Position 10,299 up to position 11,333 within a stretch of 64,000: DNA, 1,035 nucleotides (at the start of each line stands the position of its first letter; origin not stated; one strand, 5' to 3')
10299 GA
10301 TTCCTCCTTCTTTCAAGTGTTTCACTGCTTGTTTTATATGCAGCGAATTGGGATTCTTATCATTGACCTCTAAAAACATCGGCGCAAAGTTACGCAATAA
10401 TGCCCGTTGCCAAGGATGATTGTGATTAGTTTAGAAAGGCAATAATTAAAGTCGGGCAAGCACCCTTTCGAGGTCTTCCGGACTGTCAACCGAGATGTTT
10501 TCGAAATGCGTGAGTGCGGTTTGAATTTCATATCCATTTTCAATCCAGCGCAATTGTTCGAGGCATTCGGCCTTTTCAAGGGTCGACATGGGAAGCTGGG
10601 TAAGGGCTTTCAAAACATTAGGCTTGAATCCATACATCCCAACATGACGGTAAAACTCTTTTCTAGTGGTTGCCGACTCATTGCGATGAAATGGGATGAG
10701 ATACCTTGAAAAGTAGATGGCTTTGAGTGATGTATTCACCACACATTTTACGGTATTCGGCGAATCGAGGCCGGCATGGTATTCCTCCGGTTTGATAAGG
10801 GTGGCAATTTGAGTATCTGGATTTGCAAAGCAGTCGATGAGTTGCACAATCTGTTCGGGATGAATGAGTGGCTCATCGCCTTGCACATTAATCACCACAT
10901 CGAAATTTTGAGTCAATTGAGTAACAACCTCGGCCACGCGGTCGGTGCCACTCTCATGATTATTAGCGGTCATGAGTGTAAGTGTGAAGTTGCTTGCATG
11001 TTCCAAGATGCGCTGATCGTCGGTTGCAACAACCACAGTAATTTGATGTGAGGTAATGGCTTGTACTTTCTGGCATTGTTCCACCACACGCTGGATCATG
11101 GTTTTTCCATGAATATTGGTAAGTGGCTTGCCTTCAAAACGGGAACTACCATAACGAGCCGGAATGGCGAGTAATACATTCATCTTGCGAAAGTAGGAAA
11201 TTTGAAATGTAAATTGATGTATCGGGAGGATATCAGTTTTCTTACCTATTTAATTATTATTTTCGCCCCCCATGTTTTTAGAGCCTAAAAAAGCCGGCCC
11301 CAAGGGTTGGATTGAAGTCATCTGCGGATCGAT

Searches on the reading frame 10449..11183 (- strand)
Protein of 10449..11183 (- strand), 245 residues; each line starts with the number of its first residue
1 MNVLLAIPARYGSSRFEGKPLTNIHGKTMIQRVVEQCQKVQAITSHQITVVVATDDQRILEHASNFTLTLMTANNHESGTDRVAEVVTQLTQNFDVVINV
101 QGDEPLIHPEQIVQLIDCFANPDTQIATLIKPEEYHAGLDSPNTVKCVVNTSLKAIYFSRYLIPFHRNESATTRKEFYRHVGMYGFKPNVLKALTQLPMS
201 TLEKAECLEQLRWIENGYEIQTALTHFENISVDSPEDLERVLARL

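Call 67: search_protein_families(library=ncbifam, proteins=[window:10449-11183:-], max_evalue=1e-10)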
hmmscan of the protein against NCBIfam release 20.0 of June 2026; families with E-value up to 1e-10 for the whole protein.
window:10449-11183:- (245 aa): 5 families
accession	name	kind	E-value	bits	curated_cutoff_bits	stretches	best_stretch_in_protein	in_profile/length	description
NF003952.0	PRK05450.1-5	subfamily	8.3e-87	290.4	193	1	1-243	1-243/250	3-deoxy-manno-octulosonate cytidylyltransferase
NF009905.0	PRK13368.1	subfamily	6.4e-79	264.7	255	1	1-243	1-236/243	3-deoxy-manno-octulosonate cytidylyltransferase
NF003950.0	PRK05450.1-3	subfamily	1.7e-72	243.8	234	1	1-244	1-241/248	3-deoxy-manno-octulosonate cytidylyltransferase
NF003948.0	PRK05450.1-1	equivalog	1.6e-58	197.8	281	1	1-242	4-240/248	3-deoxy-manno-octulosonate cytidylyltransferase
TIGR00466.1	kdsB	equivalog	6e-58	196.1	155.2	1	1-239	1-241/241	3-deoxy-manno-octulosonate cytidylyltransferase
